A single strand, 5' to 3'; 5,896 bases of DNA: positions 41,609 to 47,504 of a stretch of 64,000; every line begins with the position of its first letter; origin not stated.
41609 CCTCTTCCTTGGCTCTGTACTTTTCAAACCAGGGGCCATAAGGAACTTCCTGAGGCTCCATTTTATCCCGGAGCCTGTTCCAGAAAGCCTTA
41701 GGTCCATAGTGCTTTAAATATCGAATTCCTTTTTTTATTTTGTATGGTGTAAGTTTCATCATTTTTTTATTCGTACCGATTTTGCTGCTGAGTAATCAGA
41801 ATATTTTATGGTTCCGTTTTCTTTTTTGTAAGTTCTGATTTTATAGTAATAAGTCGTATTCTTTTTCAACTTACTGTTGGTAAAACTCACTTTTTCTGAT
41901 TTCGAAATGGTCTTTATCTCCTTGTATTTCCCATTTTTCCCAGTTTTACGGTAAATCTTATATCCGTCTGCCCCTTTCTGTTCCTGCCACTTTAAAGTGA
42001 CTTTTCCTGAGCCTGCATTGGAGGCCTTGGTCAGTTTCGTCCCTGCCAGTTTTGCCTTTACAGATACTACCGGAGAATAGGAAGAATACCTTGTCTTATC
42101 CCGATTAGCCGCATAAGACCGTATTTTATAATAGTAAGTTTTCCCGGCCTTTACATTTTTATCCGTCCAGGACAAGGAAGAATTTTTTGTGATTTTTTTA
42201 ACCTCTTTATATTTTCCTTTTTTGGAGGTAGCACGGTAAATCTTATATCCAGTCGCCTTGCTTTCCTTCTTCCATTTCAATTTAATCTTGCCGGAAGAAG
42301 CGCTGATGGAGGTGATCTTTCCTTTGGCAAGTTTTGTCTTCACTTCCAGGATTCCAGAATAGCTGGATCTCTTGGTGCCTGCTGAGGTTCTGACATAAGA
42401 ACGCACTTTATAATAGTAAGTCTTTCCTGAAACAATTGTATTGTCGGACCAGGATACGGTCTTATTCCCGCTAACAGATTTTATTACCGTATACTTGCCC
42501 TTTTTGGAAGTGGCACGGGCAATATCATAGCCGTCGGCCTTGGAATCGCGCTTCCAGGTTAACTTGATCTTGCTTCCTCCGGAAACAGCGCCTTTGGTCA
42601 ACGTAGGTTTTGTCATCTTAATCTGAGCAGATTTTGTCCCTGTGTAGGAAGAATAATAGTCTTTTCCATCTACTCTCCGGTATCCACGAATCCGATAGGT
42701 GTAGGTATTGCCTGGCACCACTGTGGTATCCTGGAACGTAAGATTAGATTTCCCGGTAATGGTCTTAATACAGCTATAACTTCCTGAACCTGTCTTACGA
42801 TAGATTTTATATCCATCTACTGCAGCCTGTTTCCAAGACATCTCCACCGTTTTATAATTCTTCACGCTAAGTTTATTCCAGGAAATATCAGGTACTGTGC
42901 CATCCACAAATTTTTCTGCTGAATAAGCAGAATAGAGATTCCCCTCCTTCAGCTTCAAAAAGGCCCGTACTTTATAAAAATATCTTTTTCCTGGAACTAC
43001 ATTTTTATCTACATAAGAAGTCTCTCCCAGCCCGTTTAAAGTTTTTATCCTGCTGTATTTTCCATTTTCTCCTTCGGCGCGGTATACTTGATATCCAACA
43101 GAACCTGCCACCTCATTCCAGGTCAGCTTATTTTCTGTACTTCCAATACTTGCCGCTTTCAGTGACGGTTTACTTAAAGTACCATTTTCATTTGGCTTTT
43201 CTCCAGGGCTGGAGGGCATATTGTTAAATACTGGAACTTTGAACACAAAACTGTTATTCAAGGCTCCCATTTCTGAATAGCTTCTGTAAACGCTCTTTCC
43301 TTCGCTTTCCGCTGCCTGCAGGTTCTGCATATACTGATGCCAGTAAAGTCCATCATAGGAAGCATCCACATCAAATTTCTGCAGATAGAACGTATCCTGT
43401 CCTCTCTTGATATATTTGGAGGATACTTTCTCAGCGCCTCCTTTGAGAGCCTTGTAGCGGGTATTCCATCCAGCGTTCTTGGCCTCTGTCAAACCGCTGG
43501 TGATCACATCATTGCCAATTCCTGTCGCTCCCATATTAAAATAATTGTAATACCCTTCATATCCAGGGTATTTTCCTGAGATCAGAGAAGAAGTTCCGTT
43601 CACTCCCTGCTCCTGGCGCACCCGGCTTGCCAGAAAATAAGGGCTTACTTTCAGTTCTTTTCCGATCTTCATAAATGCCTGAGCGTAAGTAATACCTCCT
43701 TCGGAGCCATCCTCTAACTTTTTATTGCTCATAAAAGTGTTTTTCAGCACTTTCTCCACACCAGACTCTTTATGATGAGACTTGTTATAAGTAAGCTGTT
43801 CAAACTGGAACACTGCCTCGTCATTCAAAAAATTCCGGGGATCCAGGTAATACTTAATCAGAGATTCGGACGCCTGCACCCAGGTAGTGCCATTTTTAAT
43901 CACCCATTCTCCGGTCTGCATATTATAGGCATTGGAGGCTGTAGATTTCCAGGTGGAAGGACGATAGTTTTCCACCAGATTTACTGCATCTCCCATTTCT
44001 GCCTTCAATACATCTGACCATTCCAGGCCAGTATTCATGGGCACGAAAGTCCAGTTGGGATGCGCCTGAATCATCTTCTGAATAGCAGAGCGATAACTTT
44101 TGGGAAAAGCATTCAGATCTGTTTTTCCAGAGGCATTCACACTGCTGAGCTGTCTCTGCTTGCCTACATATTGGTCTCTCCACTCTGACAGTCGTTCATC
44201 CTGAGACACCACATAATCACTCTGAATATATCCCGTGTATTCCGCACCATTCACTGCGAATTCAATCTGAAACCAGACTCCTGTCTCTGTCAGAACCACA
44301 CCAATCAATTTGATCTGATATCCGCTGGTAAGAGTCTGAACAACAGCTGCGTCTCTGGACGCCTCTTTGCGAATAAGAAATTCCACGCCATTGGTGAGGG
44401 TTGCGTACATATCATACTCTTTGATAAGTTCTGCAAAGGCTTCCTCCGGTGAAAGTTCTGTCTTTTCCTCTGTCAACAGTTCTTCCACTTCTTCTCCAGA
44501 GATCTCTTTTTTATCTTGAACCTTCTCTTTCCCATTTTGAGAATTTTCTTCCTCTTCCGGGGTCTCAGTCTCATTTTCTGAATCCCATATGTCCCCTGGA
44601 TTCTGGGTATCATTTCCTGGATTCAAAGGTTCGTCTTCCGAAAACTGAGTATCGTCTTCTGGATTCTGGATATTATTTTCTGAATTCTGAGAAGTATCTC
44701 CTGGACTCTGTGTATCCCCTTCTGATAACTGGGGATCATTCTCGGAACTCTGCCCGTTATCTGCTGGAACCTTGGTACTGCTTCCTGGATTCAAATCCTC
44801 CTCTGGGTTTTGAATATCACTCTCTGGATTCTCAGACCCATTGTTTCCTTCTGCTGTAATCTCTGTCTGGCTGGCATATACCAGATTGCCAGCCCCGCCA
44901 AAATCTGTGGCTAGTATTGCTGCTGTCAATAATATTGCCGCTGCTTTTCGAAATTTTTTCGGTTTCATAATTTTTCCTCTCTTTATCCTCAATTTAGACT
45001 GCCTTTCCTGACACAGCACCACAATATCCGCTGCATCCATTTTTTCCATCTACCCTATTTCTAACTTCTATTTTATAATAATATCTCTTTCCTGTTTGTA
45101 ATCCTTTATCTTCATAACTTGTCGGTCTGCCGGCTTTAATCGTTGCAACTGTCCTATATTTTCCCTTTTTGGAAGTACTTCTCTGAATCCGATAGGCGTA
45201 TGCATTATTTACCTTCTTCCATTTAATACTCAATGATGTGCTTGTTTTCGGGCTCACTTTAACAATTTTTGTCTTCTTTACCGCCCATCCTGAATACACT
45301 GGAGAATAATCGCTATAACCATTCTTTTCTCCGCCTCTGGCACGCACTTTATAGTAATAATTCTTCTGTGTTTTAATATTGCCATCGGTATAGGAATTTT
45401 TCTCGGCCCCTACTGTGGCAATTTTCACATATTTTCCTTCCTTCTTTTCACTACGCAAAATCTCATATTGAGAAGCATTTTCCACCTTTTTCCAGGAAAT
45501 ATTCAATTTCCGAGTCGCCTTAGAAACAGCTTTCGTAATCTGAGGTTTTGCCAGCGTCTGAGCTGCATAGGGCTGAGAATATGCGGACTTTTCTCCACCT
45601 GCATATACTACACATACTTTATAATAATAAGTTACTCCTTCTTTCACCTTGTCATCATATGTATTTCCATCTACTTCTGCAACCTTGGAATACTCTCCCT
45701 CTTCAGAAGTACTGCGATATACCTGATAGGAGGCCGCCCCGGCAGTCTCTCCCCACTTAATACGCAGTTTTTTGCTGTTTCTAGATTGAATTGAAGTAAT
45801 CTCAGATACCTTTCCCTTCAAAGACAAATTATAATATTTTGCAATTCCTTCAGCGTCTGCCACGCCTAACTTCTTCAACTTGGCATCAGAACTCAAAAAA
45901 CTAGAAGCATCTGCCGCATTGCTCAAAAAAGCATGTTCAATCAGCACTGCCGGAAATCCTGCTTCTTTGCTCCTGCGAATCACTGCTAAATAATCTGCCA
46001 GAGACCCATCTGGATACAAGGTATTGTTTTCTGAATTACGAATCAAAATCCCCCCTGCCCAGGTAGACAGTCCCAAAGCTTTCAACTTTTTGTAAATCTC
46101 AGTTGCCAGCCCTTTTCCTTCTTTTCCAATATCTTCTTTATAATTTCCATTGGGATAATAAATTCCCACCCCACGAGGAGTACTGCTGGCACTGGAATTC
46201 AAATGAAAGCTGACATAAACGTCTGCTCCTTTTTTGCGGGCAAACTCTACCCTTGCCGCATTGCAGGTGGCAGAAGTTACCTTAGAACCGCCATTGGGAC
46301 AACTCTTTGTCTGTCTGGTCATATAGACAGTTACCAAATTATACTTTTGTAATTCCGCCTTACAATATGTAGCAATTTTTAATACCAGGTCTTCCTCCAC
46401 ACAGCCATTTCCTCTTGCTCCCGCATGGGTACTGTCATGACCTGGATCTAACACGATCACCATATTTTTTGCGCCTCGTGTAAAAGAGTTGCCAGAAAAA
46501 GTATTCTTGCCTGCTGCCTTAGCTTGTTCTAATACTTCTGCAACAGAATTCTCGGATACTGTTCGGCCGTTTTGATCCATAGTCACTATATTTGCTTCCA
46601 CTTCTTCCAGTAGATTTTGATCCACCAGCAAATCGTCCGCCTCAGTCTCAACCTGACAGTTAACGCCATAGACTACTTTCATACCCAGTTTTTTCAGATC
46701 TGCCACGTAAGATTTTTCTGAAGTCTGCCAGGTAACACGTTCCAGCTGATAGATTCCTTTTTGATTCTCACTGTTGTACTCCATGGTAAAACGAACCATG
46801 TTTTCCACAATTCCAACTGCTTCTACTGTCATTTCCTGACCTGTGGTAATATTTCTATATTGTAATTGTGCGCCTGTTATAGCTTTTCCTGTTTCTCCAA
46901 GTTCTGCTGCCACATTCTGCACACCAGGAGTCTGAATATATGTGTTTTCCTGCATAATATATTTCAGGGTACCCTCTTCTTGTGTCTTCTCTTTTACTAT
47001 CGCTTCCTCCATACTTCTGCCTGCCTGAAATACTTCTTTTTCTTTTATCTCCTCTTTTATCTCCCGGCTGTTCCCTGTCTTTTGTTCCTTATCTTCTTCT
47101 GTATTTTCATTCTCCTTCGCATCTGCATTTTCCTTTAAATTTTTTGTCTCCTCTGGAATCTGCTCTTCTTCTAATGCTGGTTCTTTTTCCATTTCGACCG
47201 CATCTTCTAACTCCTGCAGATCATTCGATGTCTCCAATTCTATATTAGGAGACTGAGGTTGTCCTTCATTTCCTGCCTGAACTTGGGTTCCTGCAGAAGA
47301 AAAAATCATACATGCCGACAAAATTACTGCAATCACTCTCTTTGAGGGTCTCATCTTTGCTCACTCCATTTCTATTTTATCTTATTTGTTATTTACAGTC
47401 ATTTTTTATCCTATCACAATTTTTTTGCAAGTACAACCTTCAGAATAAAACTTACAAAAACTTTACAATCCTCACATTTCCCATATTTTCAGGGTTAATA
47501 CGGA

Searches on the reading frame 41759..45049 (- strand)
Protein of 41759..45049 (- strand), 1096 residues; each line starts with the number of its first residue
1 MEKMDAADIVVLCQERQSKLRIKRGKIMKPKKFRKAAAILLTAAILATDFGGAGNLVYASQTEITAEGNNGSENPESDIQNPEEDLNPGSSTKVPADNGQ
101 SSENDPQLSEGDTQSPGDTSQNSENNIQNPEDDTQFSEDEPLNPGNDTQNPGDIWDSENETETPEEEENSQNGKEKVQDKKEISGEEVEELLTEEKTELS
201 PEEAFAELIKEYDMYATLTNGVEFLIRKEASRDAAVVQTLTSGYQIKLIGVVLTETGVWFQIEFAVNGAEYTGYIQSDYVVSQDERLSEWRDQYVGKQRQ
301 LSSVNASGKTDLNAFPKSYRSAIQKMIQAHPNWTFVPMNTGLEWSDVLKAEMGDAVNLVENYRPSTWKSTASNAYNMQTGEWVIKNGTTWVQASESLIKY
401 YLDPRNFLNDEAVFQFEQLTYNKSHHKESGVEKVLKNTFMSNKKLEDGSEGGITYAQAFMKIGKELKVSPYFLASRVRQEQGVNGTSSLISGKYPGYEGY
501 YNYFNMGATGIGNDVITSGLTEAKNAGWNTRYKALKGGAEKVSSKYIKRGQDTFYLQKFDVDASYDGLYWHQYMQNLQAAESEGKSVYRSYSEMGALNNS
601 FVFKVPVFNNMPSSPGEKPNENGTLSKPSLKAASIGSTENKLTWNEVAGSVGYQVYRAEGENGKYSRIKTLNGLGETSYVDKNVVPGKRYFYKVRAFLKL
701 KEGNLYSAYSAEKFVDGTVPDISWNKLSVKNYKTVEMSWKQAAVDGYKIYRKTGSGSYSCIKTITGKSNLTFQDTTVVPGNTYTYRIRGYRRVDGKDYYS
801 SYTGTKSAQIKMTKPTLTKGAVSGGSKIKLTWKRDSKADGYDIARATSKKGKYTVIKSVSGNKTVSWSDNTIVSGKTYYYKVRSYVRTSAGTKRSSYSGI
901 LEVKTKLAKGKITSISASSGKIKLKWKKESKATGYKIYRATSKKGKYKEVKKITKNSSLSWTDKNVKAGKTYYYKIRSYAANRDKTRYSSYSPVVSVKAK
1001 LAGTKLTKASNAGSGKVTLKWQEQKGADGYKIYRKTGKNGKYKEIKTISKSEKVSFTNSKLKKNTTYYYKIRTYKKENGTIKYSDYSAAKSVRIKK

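Call 4: search_protein_families(library=pfam, proteins=[window:41759-45049:-], max_evalue=0.01)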
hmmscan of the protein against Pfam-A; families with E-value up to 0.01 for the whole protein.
window:41759-45049:- (1096 aa): 4 families
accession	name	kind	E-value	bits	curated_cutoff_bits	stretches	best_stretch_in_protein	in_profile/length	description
PF00041.27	fn3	-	1.1e-12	48.4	25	1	1008-1085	7-79/84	Fibronectin type III domain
PF25788.1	Ig_Rha78A_N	-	1.3e-06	29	27.4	0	921-990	19-95/105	Rha78A-like, N-terminal immunoglobulin domain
PF21910.2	GH85_C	-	1.4e-06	29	27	0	1008-1041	10-43/95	GH85 endohexosaminidases, C-terminal domain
PF08239.17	SH3_3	-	0.00079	20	27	1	226-280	5-53/54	Bacterial SH3 domain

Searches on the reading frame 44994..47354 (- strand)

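Call 4: search_protein_families(library=pfam, proteins=[window:44994-47354:-], max_evalue=0.01)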
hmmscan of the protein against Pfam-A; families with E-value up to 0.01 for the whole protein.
window:44994-47354:- (786 aa): 4 families
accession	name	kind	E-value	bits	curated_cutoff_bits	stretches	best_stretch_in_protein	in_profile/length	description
PF01520.23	Amidase_3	-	2.1e-31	109.7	27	1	300-505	1-173/174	N-acetylmuramoyl-L-alanine amidase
PF00041.27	fn3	-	3.5e-09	37.2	25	1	698-768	6-72/84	Fibronectin type III domain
PF21910.2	GH85_C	-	7.8e-05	23.5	27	0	616-641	18-43/95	GH85 endohexosaminidases, C-terminal domain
PF25788.1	Ig_Rha78A_N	-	0.0097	16.6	27.4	0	718-769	35-88/105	Rha78A-like, N-terminal immunoglobulin domain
